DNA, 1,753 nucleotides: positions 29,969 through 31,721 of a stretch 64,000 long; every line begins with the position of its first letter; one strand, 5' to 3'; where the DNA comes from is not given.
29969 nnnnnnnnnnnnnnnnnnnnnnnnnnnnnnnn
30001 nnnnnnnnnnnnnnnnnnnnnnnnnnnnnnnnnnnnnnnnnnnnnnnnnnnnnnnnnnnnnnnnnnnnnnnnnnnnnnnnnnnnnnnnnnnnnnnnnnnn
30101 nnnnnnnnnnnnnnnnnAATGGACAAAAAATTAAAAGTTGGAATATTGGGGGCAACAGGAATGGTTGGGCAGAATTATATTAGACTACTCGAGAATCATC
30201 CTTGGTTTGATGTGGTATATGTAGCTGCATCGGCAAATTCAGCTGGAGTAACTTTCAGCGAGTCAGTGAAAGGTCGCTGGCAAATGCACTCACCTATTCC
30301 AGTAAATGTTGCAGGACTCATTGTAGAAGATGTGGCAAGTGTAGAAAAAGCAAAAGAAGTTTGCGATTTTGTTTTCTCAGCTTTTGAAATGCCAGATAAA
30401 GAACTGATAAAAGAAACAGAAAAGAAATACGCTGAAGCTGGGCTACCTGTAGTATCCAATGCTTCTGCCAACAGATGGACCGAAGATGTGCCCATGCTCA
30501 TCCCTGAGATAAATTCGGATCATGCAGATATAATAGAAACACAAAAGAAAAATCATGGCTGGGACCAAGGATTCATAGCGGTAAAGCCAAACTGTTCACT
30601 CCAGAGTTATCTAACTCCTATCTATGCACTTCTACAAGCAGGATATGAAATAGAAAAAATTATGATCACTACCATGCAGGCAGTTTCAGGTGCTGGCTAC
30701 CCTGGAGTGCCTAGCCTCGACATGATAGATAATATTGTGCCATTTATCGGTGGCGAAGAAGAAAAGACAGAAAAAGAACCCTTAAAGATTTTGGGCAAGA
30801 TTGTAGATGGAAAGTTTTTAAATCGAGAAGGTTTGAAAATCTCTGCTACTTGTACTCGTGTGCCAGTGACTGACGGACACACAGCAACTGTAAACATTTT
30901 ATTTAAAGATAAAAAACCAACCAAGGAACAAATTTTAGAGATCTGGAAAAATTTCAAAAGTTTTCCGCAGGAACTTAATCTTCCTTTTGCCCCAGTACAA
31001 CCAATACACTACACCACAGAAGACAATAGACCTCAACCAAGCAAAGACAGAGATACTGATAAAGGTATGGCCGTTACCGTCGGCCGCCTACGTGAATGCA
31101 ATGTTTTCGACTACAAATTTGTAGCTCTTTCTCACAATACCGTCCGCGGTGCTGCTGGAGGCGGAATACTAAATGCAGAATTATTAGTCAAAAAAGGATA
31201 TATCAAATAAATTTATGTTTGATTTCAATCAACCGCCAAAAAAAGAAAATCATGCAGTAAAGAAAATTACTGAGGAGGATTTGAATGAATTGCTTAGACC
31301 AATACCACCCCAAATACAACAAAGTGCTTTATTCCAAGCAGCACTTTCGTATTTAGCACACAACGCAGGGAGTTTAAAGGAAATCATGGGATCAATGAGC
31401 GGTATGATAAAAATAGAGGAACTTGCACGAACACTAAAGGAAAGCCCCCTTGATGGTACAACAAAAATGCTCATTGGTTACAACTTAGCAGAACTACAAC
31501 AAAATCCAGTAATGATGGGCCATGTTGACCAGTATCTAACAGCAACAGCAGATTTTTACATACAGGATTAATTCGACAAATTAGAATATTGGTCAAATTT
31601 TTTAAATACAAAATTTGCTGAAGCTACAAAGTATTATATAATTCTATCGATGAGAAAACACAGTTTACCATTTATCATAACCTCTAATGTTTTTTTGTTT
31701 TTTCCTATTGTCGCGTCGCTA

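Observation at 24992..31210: Contiguous polyamine block (agmatinase, carboxynorspermidine dehydrogenase and decarboxylase) physically coupled to aspartate kinase and aspartate-semialdehyde dehydrogenase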

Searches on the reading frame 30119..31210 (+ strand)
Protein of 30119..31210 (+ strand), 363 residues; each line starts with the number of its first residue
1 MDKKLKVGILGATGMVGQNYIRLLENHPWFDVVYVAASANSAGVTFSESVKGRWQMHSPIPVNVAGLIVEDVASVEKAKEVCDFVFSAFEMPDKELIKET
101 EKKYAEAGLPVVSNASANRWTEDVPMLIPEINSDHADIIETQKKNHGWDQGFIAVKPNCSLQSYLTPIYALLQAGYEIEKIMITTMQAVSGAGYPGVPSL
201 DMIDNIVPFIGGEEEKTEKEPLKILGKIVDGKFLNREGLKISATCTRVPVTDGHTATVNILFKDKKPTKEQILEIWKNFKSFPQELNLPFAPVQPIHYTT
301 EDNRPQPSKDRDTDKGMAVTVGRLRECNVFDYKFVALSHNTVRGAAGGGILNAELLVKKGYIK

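Call 3: search_protein_families(library=ncbifam, proteins=[window:30119-31210:+], max_evalue=0.00001)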
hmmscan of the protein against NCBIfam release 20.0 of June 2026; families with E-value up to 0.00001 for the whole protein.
window:30119-31210:+ (363 aa): 9 families
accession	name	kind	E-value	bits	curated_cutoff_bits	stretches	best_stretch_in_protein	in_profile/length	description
NF006416.0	PRK08664.1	subfamily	1.3e-142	475.2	232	1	3-362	2-349/350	aspartate-semialdehyde dehydrogenase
TIGR00978.1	asd_EA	equivalog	4.6e-115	384.3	301.2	1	5-357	1-341/342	aspartate-semialdehyde dehydrogenase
NF011456.0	PRK14874.1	equivalog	4.6e-33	114.7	223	2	2-200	2-171/346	aspartate-semialdehyde dehydrogenase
TIGR01296.1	asd_B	equivalog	2.3e-30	105.9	324.2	2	6-217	1-182/339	aspartate-semialdehyde dehydrogenase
NF005229.0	PRK06728.1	equivalog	2e-21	76.3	628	1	2-217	3-187/347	aspartate-semialdehyde dehydrogenase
TIGR01850.1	argC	equivalog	9.2e-11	41.5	233.6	1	6-279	2-265/345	N-acetyl-gamma-glutamyl-phosphate reductase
NF004224.0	PRK05671.1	equivalog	7.1e-10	38.9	284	0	1-200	1-171/336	aspartate-semialdehyde dehydrogenase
NF005957.0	PRK08040.1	equivalog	3.2e-09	36.7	273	0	4-198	4-170/336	aspartate-semialdehyde dehydrogenase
NF005144.0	PRK06598.1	subfamily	6.9e-06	25.4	198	0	6-194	3-169/369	aspartate-semialdehyde dehydrogenase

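Call 4: search_protein_families(library=pfam, proteins=[window:30119-31210:+], max_evalue=0.001)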
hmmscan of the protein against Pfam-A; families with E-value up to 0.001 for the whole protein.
window:30119-31210:+ (363 aa): 2 families
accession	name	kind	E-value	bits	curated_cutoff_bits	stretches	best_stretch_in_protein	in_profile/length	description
PF02774.23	Semialdhyde_dhC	-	8.6e-35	121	26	1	171-342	4-183/184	Semialdehyde dehydrogenase, dimerisation domain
PF01118.30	Semialdhyde_dh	-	2.3e-27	96.3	26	1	6-136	1-118/121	Semialdehyde dehydrogenase, NAD binding domain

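Call 16: find_encoding_contigs(protein=window:30119-31210:+, flank=10000, max_places=5)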
Protein window:30119-31210:+ (363 aa): 1 contig read that carries it; 1 place shown.
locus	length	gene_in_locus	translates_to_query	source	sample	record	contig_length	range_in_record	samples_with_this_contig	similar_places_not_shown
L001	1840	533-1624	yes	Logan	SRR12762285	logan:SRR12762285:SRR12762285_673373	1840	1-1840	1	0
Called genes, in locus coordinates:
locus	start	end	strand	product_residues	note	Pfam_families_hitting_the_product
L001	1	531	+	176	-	?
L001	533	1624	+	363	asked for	PF01118:Semialdhyde_dh, PF02774:Semialdhyde_dhC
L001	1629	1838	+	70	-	?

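Call 48: find_related_loci(query=window:30119-31210:+, collection=metagenome_contigs, flank=10000)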
Query window:30119-31210:+ (363 aa) in metagenome_contigs; peptide patterns used: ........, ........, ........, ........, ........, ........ (x = any residue, [..] = any of these).
600 stretches matched a pattern (row limit reached: there are more); 327 encode a relative of the query (tblastn E <= 1e-3); the best 80 are kept; 80 distinct loci.
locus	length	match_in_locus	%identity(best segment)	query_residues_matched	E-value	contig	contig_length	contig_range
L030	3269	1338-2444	78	3-363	0e+0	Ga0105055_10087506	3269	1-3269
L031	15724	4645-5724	79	3-362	0e+0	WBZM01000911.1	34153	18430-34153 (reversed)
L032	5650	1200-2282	78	3-363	0e+0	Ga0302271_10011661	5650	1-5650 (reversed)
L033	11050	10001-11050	80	3-352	0e+0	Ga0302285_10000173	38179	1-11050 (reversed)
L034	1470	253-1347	77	3-363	0e+0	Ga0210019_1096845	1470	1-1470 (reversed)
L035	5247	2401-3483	78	3-363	0e+0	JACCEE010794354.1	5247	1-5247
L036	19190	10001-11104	75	3-363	0e+0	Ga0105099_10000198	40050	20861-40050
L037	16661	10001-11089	71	1-363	2e-169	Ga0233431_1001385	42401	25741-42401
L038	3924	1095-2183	71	1-363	7e-176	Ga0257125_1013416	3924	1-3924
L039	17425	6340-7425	68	1-362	1e-166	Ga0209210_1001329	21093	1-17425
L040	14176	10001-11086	68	1-362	1e-166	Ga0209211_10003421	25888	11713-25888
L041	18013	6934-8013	67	3-362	7e-166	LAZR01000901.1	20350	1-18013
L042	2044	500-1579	68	3-362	2e-178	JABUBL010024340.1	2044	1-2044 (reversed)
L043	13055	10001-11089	67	1-363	2e-163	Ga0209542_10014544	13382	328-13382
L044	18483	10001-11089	68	1-362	2e-163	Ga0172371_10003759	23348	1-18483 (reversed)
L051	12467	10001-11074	69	5-362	9e-159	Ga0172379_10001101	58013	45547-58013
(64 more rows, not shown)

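Call 57: search_protein_families(library=pfam, proteins=[L051:4449-5525:-, L051:3592-4398:-, L051:2957-3583:-, L051:2300-2935:-, L051:11084-12289:-, L051:898-1668:-, L051:7290-8537:-, L051:8671-9993:+], max_evalue=0.00001)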
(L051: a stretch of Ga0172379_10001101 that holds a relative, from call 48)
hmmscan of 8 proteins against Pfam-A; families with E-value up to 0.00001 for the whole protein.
L051:4449-5525:- (358 aa): 3 families
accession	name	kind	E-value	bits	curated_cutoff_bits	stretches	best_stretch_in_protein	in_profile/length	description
PF06821.19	Ser_hydrolase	-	2.9e-25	89.6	22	1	5-173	2-165/172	Serine hydrolase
PF13302.13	Acetyltransf_3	-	3.7e-21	76.7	25.4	1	196-332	1-137/138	Acetyltransferase (GNAT) domain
PF00583.31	Acetyltransf_1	-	3e-08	34.4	20.7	1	240-327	24-111/116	Acetyltransferase (GNAT) family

L051:3592-4398:- (268 aa): 0 families

L051:2957-3583:- (208 aa): 0 families

L051:2300-2935:- (211 aa): 0 families

L051:11084-12289:- (401 aa): 5 families
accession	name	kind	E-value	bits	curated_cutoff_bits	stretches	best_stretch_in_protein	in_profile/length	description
PF00534.26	Glycos_transf_1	-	5.1e-32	111.2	26.4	1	205-363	3-160/172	Glycosyl transferases group 1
PF13439.12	Glyco_transf_4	-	1.6e-31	110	28.5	1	27-193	1-169/170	Glycosyltransferase Family 4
PF13692.12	Glyco_trans_1_4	-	6.3e-29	101.5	27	1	219-357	3-142/142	Glycosyl transferases group 1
PF13579.12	Glyco_trans_4_4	-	4.5e-17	63.3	29.7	1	28-189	1-158/158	Glycosyl transferase 4-like domain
PF20706.3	GT4-conflict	-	2e-07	30.8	26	1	227-338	209-327/385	Family 4 Glycosyltransferase in conflict systems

L051:898-1668:- (256 aa): 1 family
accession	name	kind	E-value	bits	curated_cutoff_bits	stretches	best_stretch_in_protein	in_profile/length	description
PF01145.31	Band_7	-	2.7e-43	148.5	23.6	1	23-192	2-175/176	SPFH domain / Band 7 family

L051:7290-8537:- (415 aa): 2 families
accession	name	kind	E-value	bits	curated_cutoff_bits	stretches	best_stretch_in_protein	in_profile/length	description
PF16653.10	Sacchrp_dh_C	-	5.1e-38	132.1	31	1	143-398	1-264/265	Saccharopine dehydrogenase C-terminal domain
PF03435.24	Sacchrp_dh_NADP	-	2.3e-29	102.8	25.1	1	4-139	1-129/129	Saccharopine dehydrogenase NADP binding domain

L051:8671-9993:+ (440 aa): 1 family
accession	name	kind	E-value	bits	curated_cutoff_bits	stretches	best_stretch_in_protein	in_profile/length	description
PF00696.33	AA_kinase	-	8.6e-33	114.5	24.9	1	6-260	3-212/234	Amino acid kinase family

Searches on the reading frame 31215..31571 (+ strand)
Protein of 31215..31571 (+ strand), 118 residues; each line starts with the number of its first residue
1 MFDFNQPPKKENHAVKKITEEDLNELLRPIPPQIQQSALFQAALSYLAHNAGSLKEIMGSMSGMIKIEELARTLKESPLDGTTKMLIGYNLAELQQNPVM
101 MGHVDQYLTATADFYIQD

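Call 3: search_protein_families(library=ncbifam, proteins=[window:31215-31571:+], max_evalue=0.00001)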
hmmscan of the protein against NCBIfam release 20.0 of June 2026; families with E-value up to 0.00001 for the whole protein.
window:31215-31571:+ (118 aa): 0 families

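Call 4: search_protein_families(library=pfam, proteins=[window:31215-31571:+], max_evalue=0.001)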
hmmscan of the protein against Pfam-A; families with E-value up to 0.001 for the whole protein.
window:31215-31571:+ (118 aa): 0 families
